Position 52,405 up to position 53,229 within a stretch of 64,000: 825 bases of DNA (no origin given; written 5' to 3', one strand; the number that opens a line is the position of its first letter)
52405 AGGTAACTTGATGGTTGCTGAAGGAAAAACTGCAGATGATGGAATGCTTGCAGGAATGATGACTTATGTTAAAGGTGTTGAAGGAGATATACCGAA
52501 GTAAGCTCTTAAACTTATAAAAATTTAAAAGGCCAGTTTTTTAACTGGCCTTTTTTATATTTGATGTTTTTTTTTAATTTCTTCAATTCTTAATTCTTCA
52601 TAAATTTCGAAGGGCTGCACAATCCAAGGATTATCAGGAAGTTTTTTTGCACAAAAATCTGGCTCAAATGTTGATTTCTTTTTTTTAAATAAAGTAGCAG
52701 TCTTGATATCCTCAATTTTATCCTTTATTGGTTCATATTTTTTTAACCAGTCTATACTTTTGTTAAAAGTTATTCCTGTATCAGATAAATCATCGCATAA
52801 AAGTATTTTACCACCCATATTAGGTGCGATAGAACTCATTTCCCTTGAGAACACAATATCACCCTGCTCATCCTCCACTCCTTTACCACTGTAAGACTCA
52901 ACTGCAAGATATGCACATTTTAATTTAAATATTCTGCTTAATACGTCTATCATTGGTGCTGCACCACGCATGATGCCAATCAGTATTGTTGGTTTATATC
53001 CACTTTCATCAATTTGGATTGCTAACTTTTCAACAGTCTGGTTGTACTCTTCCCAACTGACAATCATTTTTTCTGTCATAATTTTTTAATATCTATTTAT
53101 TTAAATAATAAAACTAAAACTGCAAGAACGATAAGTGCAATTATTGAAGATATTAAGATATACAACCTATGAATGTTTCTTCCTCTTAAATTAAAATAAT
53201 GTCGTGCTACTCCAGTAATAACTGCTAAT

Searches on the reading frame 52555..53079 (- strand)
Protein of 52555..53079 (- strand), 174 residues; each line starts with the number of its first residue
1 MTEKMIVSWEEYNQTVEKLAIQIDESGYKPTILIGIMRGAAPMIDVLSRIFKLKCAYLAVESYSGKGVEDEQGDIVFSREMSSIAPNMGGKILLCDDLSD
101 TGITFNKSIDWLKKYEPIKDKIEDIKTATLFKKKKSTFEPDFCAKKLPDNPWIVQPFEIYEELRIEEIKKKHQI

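Call 4: search_protein_families(library=pfam, proteins=[window:52555-53079:-], max_evalue=0.01)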
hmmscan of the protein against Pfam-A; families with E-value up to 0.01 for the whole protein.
window:52555-53079:- (174 aa): 1 family
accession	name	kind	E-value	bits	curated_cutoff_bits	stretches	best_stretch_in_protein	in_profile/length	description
PF00156.33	Pribosyltran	-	3.5e-27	95.1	26.3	1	8-161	1-157/158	Phosphoribosyl transferase domain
